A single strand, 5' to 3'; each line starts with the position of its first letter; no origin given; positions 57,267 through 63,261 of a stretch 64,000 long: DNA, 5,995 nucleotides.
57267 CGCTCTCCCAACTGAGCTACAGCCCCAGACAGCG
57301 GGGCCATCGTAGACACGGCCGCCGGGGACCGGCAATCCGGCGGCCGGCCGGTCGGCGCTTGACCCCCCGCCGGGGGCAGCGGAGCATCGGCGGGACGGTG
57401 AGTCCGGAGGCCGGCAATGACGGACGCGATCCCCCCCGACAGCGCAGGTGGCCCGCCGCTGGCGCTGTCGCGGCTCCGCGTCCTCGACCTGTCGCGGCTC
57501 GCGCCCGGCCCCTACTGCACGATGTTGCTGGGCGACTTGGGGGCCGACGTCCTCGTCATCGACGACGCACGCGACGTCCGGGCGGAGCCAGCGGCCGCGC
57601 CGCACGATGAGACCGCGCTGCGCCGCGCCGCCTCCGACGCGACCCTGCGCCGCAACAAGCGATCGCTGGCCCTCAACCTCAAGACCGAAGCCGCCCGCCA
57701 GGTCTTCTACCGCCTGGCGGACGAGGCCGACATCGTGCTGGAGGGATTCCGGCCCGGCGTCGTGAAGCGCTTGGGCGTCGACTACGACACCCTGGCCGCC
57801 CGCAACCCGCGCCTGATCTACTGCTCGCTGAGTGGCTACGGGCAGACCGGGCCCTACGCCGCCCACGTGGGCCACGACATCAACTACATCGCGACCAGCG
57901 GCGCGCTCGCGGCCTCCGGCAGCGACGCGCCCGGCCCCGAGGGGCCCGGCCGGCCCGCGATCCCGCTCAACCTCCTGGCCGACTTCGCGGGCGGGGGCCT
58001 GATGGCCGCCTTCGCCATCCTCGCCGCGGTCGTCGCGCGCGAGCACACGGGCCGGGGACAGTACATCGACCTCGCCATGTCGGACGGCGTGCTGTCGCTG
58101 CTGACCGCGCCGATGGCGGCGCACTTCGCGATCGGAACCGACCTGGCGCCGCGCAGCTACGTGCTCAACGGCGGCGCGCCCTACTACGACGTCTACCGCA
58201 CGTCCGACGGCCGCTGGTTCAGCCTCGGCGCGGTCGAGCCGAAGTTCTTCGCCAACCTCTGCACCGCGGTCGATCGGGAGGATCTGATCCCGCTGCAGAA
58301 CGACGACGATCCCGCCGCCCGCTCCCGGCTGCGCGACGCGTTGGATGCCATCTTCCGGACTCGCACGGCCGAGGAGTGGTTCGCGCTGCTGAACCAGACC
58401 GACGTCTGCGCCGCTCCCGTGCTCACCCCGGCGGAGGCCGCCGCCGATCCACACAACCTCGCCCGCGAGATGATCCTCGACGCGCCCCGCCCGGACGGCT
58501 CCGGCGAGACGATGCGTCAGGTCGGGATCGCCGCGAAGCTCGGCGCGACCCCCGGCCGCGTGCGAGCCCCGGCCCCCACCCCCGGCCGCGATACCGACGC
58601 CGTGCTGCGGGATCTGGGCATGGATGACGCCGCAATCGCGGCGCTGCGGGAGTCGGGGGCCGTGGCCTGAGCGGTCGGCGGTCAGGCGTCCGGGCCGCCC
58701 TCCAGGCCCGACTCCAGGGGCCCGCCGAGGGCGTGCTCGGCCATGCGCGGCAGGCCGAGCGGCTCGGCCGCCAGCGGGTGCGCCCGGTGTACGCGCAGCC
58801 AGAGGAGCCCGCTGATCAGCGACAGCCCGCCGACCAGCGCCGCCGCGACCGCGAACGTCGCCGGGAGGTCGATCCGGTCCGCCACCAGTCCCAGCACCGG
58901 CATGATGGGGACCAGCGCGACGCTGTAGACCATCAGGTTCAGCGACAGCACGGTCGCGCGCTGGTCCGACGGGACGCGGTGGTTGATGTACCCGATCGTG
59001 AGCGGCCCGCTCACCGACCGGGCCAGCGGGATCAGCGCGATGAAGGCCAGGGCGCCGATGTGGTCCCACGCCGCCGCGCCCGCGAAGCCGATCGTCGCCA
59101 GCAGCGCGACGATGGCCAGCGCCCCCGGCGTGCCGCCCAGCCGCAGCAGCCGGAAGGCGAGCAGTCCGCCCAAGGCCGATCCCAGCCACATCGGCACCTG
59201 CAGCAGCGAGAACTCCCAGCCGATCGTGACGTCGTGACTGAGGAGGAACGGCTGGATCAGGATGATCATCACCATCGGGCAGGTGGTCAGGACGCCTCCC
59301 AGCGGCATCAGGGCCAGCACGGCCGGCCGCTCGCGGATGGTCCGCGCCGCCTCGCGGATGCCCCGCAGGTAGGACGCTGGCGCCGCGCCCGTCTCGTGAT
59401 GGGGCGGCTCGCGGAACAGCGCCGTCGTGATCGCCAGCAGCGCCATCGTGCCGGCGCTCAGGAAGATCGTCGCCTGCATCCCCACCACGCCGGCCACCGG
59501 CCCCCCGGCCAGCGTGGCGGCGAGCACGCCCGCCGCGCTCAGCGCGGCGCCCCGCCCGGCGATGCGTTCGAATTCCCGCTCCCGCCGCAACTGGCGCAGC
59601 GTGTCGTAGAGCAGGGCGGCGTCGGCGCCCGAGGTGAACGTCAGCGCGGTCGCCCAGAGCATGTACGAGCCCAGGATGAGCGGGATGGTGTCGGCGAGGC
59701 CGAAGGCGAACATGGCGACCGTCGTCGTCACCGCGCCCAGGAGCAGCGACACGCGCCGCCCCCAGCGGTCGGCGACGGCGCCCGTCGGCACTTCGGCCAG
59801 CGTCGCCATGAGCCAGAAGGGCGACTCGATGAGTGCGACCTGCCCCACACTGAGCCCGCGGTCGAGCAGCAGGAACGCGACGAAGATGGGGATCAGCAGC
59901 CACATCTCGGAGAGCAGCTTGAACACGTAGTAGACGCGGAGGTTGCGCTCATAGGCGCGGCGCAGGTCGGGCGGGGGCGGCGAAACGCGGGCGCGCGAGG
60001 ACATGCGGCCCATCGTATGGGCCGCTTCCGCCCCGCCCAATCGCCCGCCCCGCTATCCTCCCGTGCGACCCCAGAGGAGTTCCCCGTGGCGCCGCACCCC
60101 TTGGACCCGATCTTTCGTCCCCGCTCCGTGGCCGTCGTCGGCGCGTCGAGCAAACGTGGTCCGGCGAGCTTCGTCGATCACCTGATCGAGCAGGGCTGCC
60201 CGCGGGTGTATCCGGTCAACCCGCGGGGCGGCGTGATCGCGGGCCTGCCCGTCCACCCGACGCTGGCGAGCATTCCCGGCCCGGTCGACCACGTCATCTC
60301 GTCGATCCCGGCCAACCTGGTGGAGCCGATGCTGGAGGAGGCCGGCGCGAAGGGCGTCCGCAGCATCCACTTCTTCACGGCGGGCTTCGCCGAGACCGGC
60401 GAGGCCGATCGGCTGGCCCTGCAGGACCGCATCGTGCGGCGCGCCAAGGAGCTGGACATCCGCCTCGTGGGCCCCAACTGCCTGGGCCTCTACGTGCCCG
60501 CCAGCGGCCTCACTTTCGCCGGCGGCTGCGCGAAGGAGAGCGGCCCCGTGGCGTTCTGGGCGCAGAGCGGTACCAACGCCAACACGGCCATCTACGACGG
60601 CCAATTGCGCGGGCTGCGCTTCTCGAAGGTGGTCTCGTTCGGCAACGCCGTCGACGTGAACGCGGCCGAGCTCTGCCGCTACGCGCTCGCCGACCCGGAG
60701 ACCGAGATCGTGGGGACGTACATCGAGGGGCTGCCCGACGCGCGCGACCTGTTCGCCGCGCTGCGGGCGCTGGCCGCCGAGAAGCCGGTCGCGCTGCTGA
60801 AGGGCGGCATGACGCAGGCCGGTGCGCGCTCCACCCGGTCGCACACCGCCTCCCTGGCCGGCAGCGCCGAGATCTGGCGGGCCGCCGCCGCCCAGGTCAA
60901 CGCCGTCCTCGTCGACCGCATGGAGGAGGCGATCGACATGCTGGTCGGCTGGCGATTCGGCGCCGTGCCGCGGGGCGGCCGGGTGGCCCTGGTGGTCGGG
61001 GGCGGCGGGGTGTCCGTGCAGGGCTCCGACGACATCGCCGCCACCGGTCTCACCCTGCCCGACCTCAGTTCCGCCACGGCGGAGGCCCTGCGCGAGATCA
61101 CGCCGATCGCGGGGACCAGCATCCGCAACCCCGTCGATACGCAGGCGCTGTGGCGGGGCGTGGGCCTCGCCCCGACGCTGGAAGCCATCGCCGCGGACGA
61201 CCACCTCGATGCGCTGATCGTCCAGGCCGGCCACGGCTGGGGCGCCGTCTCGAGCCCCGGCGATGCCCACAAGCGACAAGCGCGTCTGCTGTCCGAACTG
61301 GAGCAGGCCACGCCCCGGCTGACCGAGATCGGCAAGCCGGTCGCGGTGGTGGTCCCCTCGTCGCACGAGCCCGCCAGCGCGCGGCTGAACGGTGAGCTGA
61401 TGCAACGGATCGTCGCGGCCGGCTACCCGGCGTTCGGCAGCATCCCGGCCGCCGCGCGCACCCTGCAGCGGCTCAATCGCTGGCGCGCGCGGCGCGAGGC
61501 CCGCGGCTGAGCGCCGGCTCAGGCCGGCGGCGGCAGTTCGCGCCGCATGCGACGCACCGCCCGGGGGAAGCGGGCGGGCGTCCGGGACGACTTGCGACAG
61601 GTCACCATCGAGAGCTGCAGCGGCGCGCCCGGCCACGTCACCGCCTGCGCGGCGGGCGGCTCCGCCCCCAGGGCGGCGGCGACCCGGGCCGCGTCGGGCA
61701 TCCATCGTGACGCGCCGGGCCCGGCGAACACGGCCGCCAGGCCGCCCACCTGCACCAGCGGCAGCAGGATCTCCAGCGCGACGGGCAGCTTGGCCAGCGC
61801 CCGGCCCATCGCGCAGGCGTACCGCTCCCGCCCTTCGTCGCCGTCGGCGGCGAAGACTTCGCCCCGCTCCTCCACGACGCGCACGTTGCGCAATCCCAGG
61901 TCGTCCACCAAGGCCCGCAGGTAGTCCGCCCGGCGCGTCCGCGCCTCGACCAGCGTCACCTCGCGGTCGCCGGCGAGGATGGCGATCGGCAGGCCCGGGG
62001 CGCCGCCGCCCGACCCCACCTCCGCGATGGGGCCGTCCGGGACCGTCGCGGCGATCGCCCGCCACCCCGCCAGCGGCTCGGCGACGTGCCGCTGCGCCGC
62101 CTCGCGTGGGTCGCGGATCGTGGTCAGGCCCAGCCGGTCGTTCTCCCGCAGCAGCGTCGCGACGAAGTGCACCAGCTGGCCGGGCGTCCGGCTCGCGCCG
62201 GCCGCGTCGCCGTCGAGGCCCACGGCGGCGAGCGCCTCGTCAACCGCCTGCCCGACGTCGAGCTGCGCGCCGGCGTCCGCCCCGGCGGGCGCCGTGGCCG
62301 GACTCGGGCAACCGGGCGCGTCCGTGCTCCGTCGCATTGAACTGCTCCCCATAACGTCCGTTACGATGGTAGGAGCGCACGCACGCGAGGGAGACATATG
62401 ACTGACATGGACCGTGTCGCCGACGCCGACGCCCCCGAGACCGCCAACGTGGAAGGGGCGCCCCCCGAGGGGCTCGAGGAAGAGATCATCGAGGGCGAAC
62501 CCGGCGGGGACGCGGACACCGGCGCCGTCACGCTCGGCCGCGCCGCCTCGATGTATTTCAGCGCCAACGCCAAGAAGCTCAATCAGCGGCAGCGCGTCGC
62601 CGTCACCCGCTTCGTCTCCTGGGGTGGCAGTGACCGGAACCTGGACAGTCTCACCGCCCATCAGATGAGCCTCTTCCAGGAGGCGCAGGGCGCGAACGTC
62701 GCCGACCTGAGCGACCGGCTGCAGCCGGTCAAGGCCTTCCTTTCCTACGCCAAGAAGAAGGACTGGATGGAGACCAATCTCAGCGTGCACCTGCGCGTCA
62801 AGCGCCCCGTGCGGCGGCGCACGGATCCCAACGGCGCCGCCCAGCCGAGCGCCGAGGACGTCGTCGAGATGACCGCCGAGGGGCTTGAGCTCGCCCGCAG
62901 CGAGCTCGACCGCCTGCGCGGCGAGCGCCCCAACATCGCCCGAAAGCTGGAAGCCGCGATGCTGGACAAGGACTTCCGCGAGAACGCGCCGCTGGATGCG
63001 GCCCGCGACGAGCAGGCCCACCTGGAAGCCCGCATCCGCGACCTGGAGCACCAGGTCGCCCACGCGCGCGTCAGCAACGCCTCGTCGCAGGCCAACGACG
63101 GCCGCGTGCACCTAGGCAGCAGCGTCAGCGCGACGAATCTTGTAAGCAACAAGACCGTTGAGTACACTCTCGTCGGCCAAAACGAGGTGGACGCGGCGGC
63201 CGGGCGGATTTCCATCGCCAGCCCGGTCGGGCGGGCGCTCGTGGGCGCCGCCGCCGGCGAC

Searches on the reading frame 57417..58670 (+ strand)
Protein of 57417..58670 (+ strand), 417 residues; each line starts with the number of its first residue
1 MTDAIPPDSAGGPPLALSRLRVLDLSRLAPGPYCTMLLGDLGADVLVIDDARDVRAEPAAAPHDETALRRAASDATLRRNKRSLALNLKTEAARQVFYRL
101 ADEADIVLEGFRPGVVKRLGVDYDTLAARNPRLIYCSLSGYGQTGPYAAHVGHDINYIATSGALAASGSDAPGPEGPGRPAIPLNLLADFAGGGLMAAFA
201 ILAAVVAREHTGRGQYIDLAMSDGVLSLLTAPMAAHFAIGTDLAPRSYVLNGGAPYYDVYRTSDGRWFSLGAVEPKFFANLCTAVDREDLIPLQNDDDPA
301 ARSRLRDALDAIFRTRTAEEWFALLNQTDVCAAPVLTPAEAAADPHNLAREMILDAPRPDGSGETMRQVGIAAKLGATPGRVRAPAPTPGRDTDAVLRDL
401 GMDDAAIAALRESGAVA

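Call 74: search_protein_families(library=pfam, proteins=[window:57417-58670:+], max_evalue=0.00001)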
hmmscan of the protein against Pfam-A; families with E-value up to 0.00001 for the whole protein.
window:57417-58670:+ (417 aa): 1 family
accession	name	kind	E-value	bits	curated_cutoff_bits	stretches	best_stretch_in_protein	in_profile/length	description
PF02515.22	CoA_transf_3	-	7.4e-102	341.6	23.3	1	17-393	1-366/366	CoA-transferase family III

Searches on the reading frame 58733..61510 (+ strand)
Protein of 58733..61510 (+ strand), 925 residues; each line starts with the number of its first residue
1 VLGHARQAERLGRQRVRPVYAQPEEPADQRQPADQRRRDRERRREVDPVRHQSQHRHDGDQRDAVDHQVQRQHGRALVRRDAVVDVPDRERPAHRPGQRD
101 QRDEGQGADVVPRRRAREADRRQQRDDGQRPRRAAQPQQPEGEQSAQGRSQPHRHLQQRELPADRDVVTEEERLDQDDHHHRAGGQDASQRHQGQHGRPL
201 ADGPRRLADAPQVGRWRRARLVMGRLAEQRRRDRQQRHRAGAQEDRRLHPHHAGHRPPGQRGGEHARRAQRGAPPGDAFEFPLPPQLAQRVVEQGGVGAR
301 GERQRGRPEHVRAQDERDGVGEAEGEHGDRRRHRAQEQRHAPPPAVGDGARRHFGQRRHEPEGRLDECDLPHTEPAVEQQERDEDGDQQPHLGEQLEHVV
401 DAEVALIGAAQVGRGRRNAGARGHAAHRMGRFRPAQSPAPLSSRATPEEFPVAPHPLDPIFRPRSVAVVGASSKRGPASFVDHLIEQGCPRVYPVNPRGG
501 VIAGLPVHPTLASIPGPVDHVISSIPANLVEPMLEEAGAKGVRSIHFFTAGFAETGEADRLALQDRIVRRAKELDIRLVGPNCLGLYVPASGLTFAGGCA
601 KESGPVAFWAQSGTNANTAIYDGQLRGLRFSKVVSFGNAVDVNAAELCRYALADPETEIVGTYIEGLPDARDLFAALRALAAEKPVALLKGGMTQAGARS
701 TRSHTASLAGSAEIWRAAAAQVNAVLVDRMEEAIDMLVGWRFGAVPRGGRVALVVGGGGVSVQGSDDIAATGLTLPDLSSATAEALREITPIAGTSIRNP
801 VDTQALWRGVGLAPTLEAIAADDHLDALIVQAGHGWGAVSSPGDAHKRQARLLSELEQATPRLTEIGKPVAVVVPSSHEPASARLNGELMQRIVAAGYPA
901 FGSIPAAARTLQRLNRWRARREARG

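Call 74: search_protein_families(library=pfam, proteins=[window:58733-61510:+], max_evalue=0.00001)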
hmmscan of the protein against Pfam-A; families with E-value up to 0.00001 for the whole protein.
window:58733-61510:+ (925 aa): 3 families
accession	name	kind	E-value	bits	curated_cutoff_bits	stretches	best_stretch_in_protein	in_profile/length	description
PF13607.11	Succ_CoA_lig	-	6.6e-38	130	27.4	1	604-737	2-135/138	Succinyl-CoA ligase like flavodoxin domain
PF13380.12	CoA_binding_2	-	3.4e-19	69.8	22.8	1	464-587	1-114/116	CoA binding domain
PF02629.25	CoA_binding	-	7.2e-08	33.5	22.3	1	463-551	3-97/97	CoA binding domain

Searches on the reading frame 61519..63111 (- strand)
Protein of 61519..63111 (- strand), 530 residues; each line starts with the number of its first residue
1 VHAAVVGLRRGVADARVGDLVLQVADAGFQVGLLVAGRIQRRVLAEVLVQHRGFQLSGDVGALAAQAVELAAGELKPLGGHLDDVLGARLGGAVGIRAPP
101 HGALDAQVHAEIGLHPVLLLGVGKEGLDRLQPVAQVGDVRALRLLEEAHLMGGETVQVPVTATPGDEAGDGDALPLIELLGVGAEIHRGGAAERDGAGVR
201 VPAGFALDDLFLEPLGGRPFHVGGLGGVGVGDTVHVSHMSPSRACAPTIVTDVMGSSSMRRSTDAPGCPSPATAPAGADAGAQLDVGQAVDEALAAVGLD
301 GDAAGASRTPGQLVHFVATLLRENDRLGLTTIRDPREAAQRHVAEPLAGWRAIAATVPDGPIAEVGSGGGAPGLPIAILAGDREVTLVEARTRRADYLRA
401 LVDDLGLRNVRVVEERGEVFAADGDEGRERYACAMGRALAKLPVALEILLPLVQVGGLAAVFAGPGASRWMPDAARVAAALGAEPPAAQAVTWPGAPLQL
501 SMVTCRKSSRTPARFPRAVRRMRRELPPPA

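Call 74: search_protein_families(library=pfam, proteins=[window:61519-63111:-], max_evalue=0.00001)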
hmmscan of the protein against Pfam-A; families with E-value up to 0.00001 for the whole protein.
window:61519-63111:- (530 aa): 1 family
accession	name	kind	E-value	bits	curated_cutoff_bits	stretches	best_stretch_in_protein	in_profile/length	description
PF02527.21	GidB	-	2.6e-27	95.8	27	1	312-462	4-147/184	rRNA small subunit methyltransferase G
